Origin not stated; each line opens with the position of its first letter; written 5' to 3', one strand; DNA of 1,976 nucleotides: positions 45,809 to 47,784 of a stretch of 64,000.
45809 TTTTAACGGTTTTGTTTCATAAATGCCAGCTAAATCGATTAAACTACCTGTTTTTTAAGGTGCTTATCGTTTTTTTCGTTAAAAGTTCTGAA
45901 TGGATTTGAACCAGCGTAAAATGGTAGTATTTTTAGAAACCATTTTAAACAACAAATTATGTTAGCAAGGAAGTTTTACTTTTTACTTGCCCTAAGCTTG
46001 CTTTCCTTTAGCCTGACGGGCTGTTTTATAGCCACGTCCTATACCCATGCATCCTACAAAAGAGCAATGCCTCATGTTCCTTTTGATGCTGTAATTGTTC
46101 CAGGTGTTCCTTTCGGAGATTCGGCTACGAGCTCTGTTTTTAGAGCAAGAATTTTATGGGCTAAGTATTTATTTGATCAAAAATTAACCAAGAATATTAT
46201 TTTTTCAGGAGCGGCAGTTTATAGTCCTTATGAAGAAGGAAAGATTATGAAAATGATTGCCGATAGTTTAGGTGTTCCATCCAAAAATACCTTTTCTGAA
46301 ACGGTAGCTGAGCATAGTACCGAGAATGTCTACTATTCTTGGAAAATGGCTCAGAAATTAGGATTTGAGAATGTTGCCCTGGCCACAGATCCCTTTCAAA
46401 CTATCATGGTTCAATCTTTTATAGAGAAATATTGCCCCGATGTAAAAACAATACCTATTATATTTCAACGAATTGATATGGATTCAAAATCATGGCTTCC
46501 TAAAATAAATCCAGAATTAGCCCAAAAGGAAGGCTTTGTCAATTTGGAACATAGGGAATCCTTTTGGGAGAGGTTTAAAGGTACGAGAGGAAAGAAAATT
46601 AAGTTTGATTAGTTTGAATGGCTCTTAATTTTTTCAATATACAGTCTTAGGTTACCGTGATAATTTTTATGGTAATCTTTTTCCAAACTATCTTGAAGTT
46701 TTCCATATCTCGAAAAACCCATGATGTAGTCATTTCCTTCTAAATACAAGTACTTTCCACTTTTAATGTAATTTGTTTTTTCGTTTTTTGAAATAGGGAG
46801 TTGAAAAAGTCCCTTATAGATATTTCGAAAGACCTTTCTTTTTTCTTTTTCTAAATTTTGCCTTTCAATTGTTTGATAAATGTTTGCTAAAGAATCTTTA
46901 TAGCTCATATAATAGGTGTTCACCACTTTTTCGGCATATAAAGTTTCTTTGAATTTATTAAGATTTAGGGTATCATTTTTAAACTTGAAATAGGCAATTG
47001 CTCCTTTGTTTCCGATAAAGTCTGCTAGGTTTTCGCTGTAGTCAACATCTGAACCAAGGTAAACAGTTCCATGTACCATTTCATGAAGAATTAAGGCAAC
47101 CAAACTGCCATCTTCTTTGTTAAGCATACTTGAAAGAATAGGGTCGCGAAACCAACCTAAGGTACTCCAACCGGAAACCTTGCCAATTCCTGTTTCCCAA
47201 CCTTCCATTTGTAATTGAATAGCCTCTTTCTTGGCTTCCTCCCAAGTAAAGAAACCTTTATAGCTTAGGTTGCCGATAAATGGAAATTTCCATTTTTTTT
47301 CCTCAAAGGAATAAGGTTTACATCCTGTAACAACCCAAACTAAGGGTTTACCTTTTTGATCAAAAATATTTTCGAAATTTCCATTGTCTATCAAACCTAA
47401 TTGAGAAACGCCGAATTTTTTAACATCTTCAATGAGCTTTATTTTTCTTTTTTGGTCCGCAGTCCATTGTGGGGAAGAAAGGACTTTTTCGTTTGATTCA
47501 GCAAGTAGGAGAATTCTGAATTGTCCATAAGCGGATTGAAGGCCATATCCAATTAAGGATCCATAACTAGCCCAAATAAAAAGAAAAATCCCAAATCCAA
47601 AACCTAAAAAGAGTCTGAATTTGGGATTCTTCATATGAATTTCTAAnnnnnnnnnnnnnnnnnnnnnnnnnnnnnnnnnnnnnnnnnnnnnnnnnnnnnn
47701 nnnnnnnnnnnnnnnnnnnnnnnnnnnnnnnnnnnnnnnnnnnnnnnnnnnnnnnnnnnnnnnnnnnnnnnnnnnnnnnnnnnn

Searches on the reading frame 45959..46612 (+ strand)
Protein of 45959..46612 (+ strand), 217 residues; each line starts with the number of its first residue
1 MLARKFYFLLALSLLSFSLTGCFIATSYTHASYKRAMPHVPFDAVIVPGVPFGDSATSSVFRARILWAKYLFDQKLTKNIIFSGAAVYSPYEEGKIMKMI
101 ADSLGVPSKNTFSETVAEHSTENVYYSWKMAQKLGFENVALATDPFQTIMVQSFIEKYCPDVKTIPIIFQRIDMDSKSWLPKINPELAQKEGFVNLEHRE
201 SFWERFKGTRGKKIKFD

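Call 72: search_protein_families(library=pfam, proteins=[window:45959-46612:+], max_evalue=0.00001)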
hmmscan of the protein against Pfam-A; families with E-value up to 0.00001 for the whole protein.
window:45959-46612:+ (217 aa): 1 family
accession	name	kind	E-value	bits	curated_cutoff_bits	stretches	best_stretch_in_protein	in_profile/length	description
PF02698.23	DUF218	-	5.3e-12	46.2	27.6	1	43-159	1-104/133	DUF218 domain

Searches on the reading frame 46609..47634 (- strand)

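Call 72: search_protein_families(library=pfam, proteins=[window:46609-47634:-], max_evalue=0.00001)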
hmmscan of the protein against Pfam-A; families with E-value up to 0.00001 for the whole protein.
window:46609-47634:- (341 aa): 1 family
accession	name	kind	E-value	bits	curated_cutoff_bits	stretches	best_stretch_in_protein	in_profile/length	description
PF10023.15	Aminopep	-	8.9e-63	213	25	1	29-337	1-308/322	Putative aminopeptidase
